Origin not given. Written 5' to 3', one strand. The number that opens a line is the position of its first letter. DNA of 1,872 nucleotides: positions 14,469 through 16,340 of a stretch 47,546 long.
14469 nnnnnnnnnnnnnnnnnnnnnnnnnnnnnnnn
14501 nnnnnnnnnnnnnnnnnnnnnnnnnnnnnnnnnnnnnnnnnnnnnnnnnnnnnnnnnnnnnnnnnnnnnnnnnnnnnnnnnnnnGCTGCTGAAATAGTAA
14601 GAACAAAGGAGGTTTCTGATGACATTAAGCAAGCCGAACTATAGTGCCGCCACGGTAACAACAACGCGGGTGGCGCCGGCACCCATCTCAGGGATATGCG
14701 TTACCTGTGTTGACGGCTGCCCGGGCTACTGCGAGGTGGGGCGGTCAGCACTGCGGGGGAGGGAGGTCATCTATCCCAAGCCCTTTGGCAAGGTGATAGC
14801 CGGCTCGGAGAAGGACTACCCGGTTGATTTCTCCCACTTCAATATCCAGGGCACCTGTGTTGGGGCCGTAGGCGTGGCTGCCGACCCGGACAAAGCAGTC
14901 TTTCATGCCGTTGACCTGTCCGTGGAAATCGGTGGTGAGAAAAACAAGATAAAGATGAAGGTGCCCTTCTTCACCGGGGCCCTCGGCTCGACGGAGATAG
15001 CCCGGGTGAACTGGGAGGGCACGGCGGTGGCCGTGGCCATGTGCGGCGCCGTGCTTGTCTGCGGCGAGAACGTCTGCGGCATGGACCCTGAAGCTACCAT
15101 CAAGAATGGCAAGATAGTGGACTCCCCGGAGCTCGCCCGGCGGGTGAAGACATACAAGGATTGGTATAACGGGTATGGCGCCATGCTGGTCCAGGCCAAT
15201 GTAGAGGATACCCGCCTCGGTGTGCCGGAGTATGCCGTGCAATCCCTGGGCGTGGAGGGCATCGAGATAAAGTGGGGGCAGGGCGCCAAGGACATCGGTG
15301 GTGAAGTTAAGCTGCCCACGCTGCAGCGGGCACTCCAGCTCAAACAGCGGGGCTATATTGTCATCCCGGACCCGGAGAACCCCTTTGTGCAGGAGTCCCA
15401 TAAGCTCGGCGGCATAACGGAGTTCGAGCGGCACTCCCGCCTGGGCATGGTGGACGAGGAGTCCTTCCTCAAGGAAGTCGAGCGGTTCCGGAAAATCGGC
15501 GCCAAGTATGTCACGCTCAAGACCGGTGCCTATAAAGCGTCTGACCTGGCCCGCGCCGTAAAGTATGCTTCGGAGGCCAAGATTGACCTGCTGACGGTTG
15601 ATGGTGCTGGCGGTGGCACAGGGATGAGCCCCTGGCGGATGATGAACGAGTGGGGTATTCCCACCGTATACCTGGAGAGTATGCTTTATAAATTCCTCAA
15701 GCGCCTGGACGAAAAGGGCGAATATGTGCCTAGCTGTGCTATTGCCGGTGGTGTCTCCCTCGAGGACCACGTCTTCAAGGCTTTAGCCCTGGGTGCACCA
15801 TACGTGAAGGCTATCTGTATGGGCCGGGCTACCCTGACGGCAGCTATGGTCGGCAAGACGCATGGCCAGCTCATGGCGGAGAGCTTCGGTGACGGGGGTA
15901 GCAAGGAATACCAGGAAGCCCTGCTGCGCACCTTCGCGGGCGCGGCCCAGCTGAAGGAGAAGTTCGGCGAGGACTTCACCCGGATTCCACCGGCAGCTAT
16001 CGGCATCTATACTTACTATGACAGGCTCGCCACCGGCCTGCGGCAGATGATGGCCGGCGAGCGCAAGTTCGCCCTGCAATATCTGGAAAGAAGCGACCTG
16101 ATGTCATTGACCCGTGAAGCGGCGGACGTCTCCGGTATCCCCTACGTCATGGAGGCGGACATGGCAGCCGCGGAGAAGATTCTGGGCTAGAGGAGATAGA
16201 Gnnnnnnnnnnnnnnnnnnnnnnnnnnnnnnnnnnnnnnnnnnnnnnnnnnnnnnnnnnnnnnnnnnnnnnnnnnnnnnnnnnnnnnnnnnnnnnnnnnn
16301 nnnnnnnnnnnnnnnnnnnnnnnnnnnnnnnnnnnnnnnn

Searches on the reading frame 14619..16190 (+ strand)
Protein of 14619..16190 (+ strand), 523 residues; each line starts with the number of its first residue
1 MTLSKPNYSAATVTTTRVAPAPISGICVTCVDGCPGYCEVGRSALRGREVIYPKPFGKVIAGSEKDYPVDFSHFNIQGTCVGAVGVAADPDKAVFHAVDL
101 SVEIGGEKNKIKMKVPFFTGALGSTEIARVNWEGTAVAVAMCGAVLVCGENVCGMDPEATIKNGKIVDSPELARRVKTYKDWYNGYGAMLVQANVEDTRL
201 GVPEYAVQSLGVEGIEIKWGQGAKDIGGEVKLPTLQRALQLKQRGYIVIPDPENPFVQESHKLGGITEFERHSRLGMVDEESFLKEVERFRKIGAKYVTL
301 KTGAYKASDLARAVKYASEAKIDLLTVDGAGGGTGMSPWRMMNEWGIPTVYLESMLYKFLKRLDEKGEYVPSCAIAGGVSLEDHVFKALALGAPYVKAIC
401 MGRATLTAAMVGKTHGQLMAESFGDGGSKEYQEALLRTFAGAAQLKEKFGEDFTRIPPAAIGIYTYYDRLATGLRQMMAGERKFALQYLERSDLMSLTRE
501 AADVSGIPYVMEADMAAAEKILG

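Call 8: search_protein_families(library=pfam, proteins=[window:14619-16190:+])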
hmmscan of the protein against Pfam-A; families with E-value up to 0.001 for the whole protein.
window:14619-16190:+ (523 aa): 1 family
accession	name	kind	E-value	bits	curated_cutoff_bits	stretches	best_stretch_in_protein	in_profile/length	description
PF01645.23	Glu_synthase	-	3.7e-16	59.7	20.4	1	277-397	185-302/369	Conserved region in glutamate synthase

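Call 9: search_protein_families(library=ncbifam, proteins=[window:14619-16190:+], max_evalue=0.00001)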
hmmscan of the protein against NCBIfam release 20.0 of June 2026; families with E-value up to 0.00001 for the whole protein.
window:14619-16190:+ (523 aa): 0 families

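Call 30: search_solved_structures(query=window:14619-16187:+, max_evalue=0.001)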
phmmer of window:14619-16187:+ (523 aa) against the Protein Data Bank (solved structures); distinct sequences matched with E-value up to 0.001: 1.
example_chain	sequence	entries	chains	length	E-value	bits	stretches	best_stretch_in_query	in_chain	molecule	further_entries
6yqx_A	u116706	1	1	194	0.00023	23.2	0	278-314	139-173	de novo designed TIM barrel DeNovoTIM13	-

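Call 34: search_protein_families(library=pfam, proteins=[window:14619-16187:+], max_evalue=10)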
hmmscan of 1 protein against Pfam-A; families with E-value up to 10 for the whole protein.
window:14619-16187:+ (523 aa): 5 families
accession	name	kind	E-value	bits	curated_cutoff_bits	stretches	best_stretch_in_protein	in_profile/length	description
PF01645.23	Glu_synthase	-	3.7e-16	59.7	20.4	2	277-397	185-302/369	Conserved region in glutamate synthase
PF01070.24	FMN_dh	-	0.0012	18.4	24.9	1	375-416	278-316/350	FMN-dependent dehydrogenase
PF06032.18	S-Me-THD_N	-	0.0046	17.5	27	1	360-411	82-132/158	S-Me-THD-like, N-terminal domain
PF00478.31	IMPDH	-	0.013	14.9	25.6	1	313-497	158-325/345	IMP dehydrogenase / GMP reductase domain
PF09107.17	SelB-wing_3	-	0.17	11.9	23.2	1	474-502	14-42/47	Elongation factor SelB, winged helix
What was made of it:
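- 14619..16190 (+): GltB-like FMN protein ('FMN-binding glutamate synthase family') with an N-terminal CX2CX3CX3C motif. It is the hub of the cluster and the likely catalytic partner of the NuoEF module. Pfam Glu_synthase at 59.7 bits, a partial match (calls 8, 34).
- On Glutamate synthase FMN domain (PF01645), for the upstream hub protein: The score is 59.7 bits against a cut-off of 20.4, but only profile positions 185-302 of 369 are matched (calls 8, 34).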

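Call 43: find_related_loci(query=A2, collection=genome_contigs, flank=10000)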
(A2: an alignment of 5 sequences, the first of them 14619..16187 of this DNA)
Query A2 (523 aa) in genome_contigs; peptide patterns used: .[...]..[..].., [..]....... (x = any residue, [..] = any of these).
600 stretches matched a pattern (row limit reached: there are more); 585 encode a relative of the query (tblastn E <= 1e-3); the best 80 are kept; 80 distinct loci.
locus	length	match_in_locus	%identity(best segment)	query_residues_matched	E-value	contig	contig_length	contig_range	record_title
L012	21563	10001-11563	84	1-523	0e+0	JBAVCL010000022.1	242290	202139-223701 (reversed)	MAG: Dehalococcoidia bacterium isolate MFD04490_ilm_asm_bin16 k127_42553, whole genome shotgun sequence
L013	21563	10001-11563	83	1-523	0e+0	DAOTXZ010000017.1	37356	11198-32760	MAG TPA_asm: Dehalococcoidia bacterium isolate H23_298 k115_146773, whole genome shotgun sequence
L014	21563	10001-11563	81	1-523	0e+0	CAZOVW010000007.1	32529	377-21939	MAG TPA_asm: uncultured Dehalococcoidales bacterium isolate binchicken_co318_153 genome assembly, contig: NODE_464_lengt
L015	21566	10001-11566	81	1-523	0e+0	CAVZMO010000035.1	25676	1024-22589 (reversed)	MAG: Thermodesulfovibrionales bacterium isolate MFD04408.bin.2.178 genome assembly, contig: contig_28881, whole genome s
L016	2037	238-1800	80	1-523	0e+0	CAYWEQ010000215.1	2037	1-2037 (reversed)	MAG TPA_asm: uncultured Rikenellaceae bacterium isolate SRP080215_co1_37 genome assembly, contig: NODE_170373_length_203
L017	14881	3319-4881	79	1-523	0e+0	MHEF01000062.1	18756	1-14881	MAG: Nitrospirae bacterium RBG_13_39_12 RBG_13_scaffold_1990, whole genome shotgun sequence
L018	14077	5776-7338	77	1-523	0e+0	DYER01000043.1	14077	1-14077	MAG TPA_asm: Ammonifex sp. isolate Tomsk_66_11 Tomsk_k141_30716, whole genome shotgun sequence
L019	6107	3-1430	83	47-523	0e+0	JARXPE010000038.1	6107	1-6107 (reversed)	MAG: Thermoproteota archaeon isolate JZ-2_bin_200 JZ-2.bins.200.final_scaffold_38, whole genome shotgun sequence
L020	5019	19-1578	72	1-522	0e+0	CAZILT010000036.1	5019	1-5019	MAG TPA_asm: uncultured Dehalococcoidales bacterium isolate SRP067234_co1_69 genome assembly, contig: k99_777754, whole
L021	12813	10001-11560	72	1-522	0e+0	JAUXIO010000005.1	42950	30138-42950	MAG: Dehalococcoidia bacterium isolate CSMAG_2983 CSMAG_2983_k119_151475_length_42950_cov_9.1652, whole genome shotgun s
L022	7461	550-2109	71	1-523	0e+0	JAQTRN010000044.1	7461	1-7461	MAG: Dehalococcoidales bacterium isolate STB_164 NODE_28231_length_7461_cov_3.409326_Sandtown_B, whole genome shotgun se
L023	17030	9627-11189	69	1-523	0e+0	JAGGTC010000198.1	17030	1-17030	MAG: Deltaproteobacteria bacterium isolate AUK038 PB_MANV_038_c_000000000098, whole genome shotgun sequence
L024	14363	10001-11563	69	1-523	0e+0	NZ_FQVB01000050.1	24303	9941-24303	Desulfacinum infernum DSM 9756, whole genome shotgun sequence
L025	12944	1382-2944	69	1-522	0e+0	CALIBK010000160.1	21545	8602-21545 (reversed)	MAG: uncultured bacterium isolate S1_Bin_MAXBIN__233_1 genome assembly, contig: c_000001236781, whole genome shotgun seq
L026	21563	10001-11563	68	1-523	0e+0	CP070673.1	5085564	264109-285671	MAG: Deltaproteobacteria bacterium isolate bin73 chromosome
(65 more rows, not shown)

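Call 49: search_protein_families(library=pfam, proteins=[L013:13789-14619:+, L013:14629-17508:+, L013:17517-18284:+, L014:13981-14445:+, L014:14596-15741:-, L012:13240-14229:-, L012:14180-14761:-, L012:14767-15702:-, L013:18317-19207:-, L014:15784-16590:-], max_evalue=0.00001)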
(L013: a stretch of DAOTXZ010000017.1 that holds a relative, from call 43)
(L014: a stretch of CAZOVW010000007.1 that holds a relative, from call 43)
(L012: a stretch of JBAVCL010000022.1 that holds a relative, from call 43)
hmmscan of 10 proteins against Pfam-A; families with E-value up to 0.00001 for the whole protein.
L013:13789-14619:+ (276 aa): 4 families
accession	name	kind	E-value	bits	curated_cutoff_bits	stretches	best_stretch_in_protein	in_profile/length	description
PF13510.11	Fer2_4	-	5.3e-21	74.9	22.8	1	52-126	3-81/82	2Fe-2S iron-sulfur cluster binding domain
PF00111.32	Fer2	-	2.5e-09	37.4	21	1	56-112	2-55/77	2Fe-2S iron-sulfur cluster binding domain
PF10588.14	NADH-G_4Fe-4S_3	-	5.6e-09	35.8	27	1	133-170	1-38/40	NADH-ubiquinone oxidoreductase-G iron-sulfur binding region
PF22117.2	Fer4_Nqo3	-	1.2e-07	32.3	27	1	192-253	4-66/67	NADH-quinone oxidoreductase subunit 3, ferredoxin-like domain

L013:14629-17508:+ (959 aa): 4 families
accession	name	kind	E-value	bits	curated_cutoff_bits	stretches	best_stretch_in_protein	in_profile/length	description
PF02769.27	AIRS_C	-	3.6e-59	199.8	23.1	2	410-564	1-155/156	AIR synthase related protein, C-terminal domain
PF00586.29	AIRS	-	9.9e-27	94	24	2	274-398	2-111/112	AIR synthase related protein, N-terminal domain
PF02700.19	PurS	-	6.9e-20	71.4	22.2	2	12-79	2-74/77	Phosphoribosylformylglycinamidine (FGAM) synthase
PF18072.6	FGAR-AT_linker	-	5.8e-18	65.6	26.6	1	194-235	9-50/50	Formylglycinamide ribonucleotide amidotransferase linker domain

L013:17517-18284:+ (255 aa): 2 families
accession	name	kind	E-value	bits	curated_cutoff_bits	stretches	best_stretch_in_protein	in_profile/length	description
PF13507.12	GATase_5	-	6.6e-83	278.2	27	1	4-252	1-260/260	CobB/CobQ-like glutamine amidotransferase domain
PF01965.30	DJ-1_PfpI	-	1e-06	29.1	26.6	1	48-112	60-116/165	DJ-1/PfpI family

L014:13981-14445:+ (154 aa): 7 families
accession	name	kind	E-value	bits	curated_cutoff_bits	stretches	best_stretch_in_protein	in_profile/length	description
PF10588.14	NADH-G_4Fe-4S_3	-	2.7e-09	36.8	27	1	25-64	1-40/40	NADH-ubiquinone oxidoreductase-G iron-sulfur binding region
PF00037.32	Fer4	-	5.8e-09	35.8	21.1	1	126-145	4-23/24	4Fe-4S binding domain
PF22117.2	Fer4_Nqo3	-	2.1e-08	34.7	27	1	84-145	4-66/67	NADH-quinone oxidoreductase subunit 3, ferredoxin-like domain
PF12838.12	Fer4_7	-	1e-07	32.7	27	1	90-144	1-52/52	4Fe-4S dicluster domain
PF13237.11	Fer4_10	-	7.2e-07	29.5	25.5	0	126-143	5-24/53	4Fe-4S dicluster domain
PF12837.12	Fer4_6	-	1e-06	28.8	25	0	85-102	3-20/24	4Fe-4S binding domain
PF14697.11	Fer4_21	-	6.2e-06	26.7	35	1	87-143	4-55/59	4Fe-4S dicluster domain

L014:14596-15741:- (381 aa): 4 families
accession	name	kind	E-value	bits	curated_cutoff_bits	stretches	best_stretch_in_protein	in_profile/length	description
PF00441.29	Acyl-CoA_dh_1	-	2.6e-45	154.7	22.4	1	231-379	1-149/150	Acyl-CoA dehydrogenase, C-terminal domain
PF02771.21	Acyl-CoA_dh_N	-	1.2e-28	100.2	22.9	1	6-118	1-113/113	Acyl-CoA dehydrogenase, N-terminal domain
PF02770.24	Acyl-CoA_dh_M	-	1.2e-18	67.5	33.3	1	123-218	2-96/97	Acyl-CoA dehydrogenase, middle domain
PF08028.16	Acyl-CoA_dh_2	-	4.7e-17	63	22.7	1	249-359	4-124/134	Acyl-CoA dehydrogenase, C-terminal domain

L012:13240-14229:- (329 aa): 3 families
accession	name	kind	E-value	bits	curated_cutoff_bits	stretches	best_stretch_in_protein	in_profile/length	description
PF00589.27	Phage_integrase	-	1.2e-33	116.8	27.1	1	153-312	17-170/172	Phage integrase family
PF02899.23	Phage_int_SAM_1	-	6.7e-12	46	22.3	1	22-113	1-80/83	Phage integrase, N-terminal SAM-like domain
PF13102.12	Phage_int_SAM_5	-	1.8e-08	35.1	22.3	1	32-113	12-83/98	Phage integrase SAM-like domain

L012:14180-14761:- (193 aa): 0 families

L012:14767-15702:- (311 aa): 4 families
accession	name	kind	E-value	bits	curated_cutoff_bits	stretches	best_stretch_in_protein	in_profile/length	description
PF00589.27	Phage_integrase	-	1.7e-43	148.8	27.1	1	119-294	2-170/172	Phage integrase family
PF02899.23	Phage_int_SAM_1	-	6.5e-14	52.4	22.3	1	7-94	1-80/83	Phage integrase, N-terminal SAM-like domain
PF13495.12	Phage_int_SAM_4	-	1.8e-06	28.7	27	0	6-94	1-79/85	Phage integrase, N-terminal SAM-like domain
PF13102.12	Phage_int_SAM_5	-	4.7e-06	27.3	22.3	0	10-92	9-81/98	Phage integrase SAM-like domain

L013:18317-19207:- (296 aa): 3 families
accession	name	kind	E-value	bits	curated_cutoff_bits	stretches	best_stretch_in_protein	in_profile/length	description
PF00561.26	Abhydrolase_1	-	2.4e-30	106.5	25.8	1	21-268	2-239/245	alpha/beta hydrolase fold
PF12697.13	Abhydrolase_6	-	2.9e-15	58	26.3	1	22-276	1-213/217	Alpha/beta hydrolase family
PF12146.15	Hydrolase_4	-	2.6e-14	53.5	27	1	50-272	30-237/239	Serine aminopeptidase, S33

L014:15784-16590:- (268 aa): 2 families
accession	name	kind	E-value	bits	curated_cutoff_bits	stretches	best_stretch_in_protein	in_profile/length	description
PF00378.25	ECH_1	-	2.2e-50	171.8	27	1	13-267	2-250/251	Enoyl-CoA hydratase/isomerase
PF16113.10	ECH_2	-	1.4e-23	84.3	27.2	1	19-204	3-185/335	Enoyl-CoA hydratase/isomerase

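Call 76: find_homologous_proteins(query=window:14619-16187:+, max_evalue=1e-20)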
Query window:14619-16187:+ (523 aa): 8000 proteins with E <= 1e-20 among 8000 candidates; the best 120 are listed.
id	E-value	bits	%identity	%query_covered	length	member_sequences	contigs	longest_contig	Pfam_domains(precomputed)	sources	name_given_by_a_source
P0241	0.0e+0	1186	100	100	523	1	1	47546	PF01645.24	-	-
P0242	0.0e+0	1050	87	100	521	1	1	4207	PF01645.24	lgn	-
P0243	0.0e+0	1047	85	100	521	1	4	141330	PF01645.24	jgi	jgi:glutamate synthase domain-containing protein 2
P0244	0.0e+0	1047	86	100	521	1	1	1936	PF01645.24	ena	-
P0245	0.0e+0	1046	86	100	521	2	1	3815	PF01645.24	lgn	-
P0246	0.0e+0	1044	85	100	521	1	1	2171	PF01645.24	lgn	-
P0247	0.0e+0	1043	85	100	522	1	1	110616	PF01645.24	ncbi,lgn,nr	ncbi:MAG: FMN-binding glutamate synthase family protein [Chloroflexi bacterium]|nr:FMN-binding gluta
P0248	0.0e+0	1042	86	100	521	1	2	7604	PF01645.24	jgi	-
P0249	0.0e+0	1041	85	100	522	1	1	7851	PF01645.24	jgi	-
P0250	0.0e+0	1039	86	100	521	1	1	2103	PF01645.24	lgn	-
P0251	0.0e+0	1039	85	100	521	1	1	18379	PF01645.24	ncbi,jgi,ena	ncbi:MAG TPA: FMN-binding glutamate synthase family protein [Dehalococcoidales bacterium]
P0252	0.0e+0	1039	85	100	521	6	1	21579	PF01645.24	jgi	jgi:glutamate synthase domain-containing protein 2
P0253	0.0e+0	1038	85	100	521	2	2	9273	PF01645.24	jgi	jgi:glutamate synthase domain-containing protein 2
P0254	0.0e+0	1038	85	100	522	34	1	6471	PF01645.24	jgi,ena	-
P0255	0.0e+0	1038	84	100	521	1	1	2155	PF01645.24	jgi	-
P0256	0.0e+0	1038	86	100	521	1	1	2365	PF01645.24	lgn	-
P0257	0.0e+0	1036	84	100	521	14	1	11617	PF01645.24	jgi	jgi:glutamate synthase domain-containing protein 2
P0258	0.0e+0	1035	85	100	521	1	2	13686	PF01645.24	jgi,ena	-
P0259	0.0e+0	1035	85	100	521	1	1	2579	PF01645.24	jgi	jgi:glutamate synthase domain-containing protein 2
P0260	0.0e+0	1035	85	100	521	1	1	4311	PF01645.24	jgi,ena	-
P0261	0.0e+0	1035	84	100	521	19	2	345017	PF01645.24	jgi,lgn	jgi:glutamate synthase domain-containing protein 2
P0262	0.0e+0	1035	83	100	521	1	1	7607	PF01645.24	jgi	jgi:glutamate synthase domain-containing protein 2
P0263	0.0e+0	1035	85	100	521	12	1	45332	PF01645.24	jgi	jgi:glutamate synthase domain-containing protein 2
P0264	0.0e+0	1034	85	100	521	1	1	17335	PF01645.24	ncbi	ncbi:MAG: FMN-binding glutamate synthase family protein [Dehalococcoidales bacterium]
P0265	0.0e+0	1034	85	100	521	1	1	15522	PF01645.24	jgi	jgi:glutamate synthase domain-containing protein 2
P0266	0.0e+0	1034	85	100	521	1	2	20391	PF01645.24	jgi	jgi:glutamate synthase domain-containing protein 2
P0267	0.0e+0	1033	85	100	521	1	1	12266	PF01645.24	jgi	-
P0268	0.0e+0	1033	85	100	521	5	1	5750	PF01645.24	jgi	jgi:glutamate synthase domain-containing protein 2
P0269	0.0e+0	1033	85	100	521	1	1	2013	PF01645.24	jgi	jgi:glutamate synthase domain-containing protein 2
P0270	0.0e+0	1032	84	100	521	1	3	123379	PF01645.24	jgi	jgi:glutamate synthase domain-containing protein 2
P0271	0.0e+0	1032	85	100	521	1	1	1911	PF01645.24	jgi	jgi:glutamate synthase domain-containing protein 2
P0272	0.0e+0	1032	84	100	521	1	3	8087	PF01645.24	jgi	jgi:glutamate synthase domain-containing protein 2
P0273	0.0e+0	1032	85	100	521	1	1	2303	PF01645.24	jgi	-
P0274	0.0e+0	1032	84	100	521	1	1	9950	PF01645.24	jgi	jgi:glutamate synthase domain-containing protein 2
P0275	0.0e+0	1032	84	100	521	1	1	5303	PF01645.24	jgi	jgi:glutamate synthase domain-containing protein 2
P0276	0.0e+0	1032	85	100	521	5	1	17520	PF01645.24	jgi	-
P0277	0.0e+0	1031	85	100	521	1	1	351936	PF01645.24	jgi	-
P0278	0.0e+0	1031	84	100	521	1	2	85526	PF01645.24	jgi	jgi:glutamate synthase domain-containing protein 2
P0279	0.0e+0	1031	85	100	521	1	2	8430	PF01645.24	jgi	-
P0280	0.0e+0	1031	84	100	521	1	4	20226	PF01645.24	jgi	jgi:glutamate synthase domain-containing protein 2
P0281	0.0e+0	1031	85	100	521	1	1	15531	PF01645.24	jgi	jgi:glutamate synthase domain-containing protein 2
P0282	0.0e+0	1030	84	100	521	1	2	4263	PF01645.24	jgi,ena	-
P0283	0.0e+0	1030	84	100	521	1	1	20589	PF01645.24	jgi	jgi:glutamate synthase domain-containing protein 2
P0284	0.0e+0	1030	83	100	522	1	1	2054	PF01645.24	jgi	jgi:glutamate synthase domain-containing protein 2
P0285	0.0e+0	1030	85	100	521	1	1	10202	PF01645.24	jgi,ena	-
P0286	0.0e+0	1030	84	100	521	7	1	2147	PF01645.24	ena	-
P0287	0.0e+0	1030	85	100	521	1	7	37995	PF01645.24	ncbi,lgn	-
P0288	0.0e+0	1029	84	100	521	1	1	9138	PF01645.24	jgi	jgi:glutamate synthase domain-containing protein 2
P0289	0.0e+0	1028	84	100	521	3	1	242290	PF01645.24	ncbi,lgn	ncbi:MAG: FMN-binding glutamate synthase family protein [Dehalococcoidia bacterium]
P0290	0.0e+0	1028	85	100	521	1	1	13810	PF01645.24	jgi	jgi:glutamate synthase domain-containing protein 2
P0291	0.0e+0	1028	85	100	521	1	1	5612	PF01645.24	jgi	-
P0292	0.0e+0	1028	84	100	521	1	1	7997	PF01645.24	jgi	-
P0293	0.0e+0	1028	84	100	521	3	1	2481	PF01645.24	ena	-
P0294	0.0e+0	1028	83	100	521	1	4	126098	PF01645.24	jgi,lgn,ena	jgi:glutamate synthase domain-containing protein 2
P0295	0.0e+0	1027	84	100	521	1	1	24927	PF01645.24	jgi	jgi:glutamate synthase domain-containing protein 2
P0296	0.0e+0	1027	83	100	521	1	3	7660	PF01645.24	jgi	jgi:glutamate synthase domain-containing protein 2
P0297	0.0e+0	1027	84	100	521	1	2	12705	PF01645.24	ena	-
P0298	0.0e+0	1027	85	100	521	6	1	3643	PF01645.24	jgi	jgi:glutamate synthase domain-containing protein 2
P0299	0.0e+0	1027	85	100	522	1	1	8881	PF01645.24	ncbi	-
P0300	0.0e+0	1026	84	100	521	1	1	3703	PF01645.24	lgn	-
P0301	0.0e+0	1026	83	100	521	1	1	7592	PF01645.24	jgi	-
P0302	0.0e+0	1026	84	100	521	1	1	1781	PF01645.24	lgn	-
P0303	0.0e+0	1026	83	100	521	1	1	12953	PF01645.24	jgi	jgi:hypothetical protein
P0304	0.0e+0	1026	83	100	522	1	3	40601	PF01645.24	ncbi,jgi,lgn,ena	-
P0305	0.0e+0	1025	83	100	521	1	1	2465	PF01645.24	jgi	jgi:hypothetical protein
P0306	0.0e+0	1025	84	100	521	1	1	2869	PF01645.24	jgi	-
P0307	0.0e+0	1025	83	100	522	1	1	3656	PF01645.24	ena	-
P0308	0.0e+0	1025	84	100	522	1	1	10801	PF00478.32,PF01645.24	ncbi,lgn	ncbi:MAG: FMN-binding glutamate synthase family protein [Dehalococcoidales bacterium]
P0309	0.0e+0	1025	85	100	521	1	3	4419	PF01645.24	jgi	jgi:glutamate synthase domain-containing protein 2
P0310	0.0e+0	1025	83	100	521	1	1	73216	PF01645.24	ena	-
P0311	0.0e+0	1025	84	100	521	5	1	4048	PF01645.24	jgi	-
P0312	0.0e+0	1025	83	100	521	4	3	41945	PF01645.24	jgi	jgi:glutamate synthase domain-containing protein 2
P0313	0.0e+0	1024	84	100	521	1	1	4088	PF01645.24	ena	-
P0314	0.0e+0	1023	83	100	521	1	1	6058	PF01645.24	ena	-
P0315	0.0e+0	1023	84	100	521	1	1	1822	PF01645.24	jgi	jgi:glutamate synthase domain-containing protein 2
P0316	0.0e+0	1023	83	100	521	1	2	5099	PF01645.24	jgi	jgi:glutamate synthase domain-containing protein 2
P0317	0.0e+0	1023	83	100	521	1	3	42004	PF01645.24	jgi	jgi:glutamate synthase domain-containing protein 2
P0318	0.0e+0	1022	83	100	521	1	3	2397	PF01645.24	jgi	jgi:glutamate synthase domain-containing protein 2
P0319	0.0e+0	1022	84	100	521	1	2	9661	PF01645.24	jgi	jgi:glutamate synthase domain-containing protein 2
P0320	0.0e+0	1022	83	100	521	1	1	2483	PF01645.24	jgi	-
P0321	0.0e+0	1022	84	100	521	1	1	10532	PF01645.24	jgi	jgi:glutamate synthase domain-containing protein 2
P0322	0.0e+0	1022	83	100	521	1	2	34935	PF01645.24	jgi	jgi:glutamate synthase domain-containing protein 2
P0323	0.0e+0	1022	84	100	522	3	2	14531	PF01645.24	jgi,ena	-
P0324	0.0e+0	1022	84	100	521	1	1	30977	PF01645.24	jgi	jgi:glutamate synthase domain-containing protein 2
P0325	0.0e+0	1022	84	100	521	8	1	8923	PF01645.24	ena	-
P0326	0.0e+0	1022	84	100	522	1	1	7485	PF01645.24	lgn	-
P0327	0.0e+0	1021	83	100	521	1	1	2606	PF01645.24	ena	-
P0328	0.0e+0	1021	82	100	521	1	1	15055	PF01645.24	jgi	-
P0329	0.0e+0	1021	84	100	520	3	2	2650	PF01645.24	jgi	-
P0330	0.0e+0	1021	84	100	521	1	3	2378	PF01645.24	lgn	-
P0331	0.0e+0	1020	83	100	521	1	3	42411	PF01645.24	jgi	jgi:glutamate synthase domain-containing protein 2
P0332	0.0e+0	1020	83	100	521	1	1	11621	PF01645.24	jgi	jgi:glutamate synthase domain-containing protein 2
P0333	0.0e+0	1020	84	100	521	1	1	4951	PF01645.24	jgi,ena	-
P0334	0.0e+0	1020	84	100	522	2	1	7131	PF00478.32,PF01645.24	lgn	-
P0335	0.0e+0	1020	84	100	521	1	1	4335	PF01645.24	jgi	jgi:hypothetical protein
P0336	0.0e+0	1020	84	100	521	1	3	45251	PF01645.24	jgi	jgi:glutamate synthase domain-containing protein 2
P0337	0.0e+0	1019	83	100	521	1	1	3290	PF01645.24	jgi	jgi:glutamate synthase domain-containing protein 2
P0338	0.0e+0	1019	83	100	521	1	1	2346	PF01645.24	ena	-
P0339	0.0e+0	1019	84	100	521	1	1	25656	PF01645.24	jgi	jgi:glutamate synthase domain-containing protein 2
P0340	0.0e+0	1019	85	100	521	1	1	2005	PF01645.24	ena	-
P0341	0.0e+0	1019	83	100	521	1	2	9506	PF01645.24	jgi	jgi:hypothetical protein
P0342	0.0e+0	1019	83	100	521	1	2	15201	PF01645.24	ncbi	-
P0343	0.0e+0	1019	83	100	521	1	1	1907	PF01645.24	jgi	jgi:glutamate synthase domain-containing protein 2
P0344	0.0e+0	1019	84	100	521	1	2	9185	PF01645.24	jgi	jgi:glutamate synthase domain-containing protein 2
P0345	0.0e+0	1018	83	100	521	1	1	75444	PF01645.24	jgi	jgi:glutamate synthase domain-containing protein 2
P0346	0.0e+0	1018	83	100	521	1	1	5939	PF01645.24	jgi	jgi:glutamate synthase domain-containing protein 2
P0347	0.0e+0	1018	83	100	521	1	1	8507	PF01645.24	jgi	jgi:glutamate synthase domain-containing protein 2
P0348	0.0e+0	1018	83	100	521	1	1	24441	PF01645.24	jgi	jgi:glutamate synthase domain-containing protein 2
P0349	0.0e+0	1018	83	100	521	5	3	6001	PF01645.24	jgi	jgi:glutamate synthase domain-containing protein 2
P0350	0.0e+0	1018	83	100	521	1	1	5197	PF01645.24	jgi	jgi:glutamate synthase domain-containing protein 2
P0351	0.0e+0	1017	83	100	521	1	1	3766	PF01645.24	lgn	-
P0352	0.0e+0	1017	82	100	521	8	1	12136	PF01645.24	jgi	-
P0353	0.0e+0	1017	83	100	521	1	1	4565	PF01645.24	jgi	jgi:glutamate synthase domain-containing protein 2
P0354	0.0e+0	1017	84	100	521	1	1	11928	PF01645.24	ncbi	-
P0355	0.0e+0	1017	84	100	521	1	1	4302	PF01645.24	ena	-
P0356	0.0e+0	1016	84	100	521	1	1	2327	PF01645.24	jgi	jgi:glutamate synthase domain-containing protein 2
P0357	0.0e+0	1016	83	100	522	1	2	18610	PF01645.24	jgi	jgi:glutamate synthase domain-containing protein 2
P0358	0.0e+0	1016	83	100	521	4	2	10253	PF01645.24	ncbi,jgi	-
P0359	0.0e+0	1016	83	100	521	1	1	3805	PF01645.24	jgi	-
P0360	0.0e+0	1016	83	100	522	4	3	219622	PF01645.24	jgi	jgi:glutamate synthase domain-containing protein 2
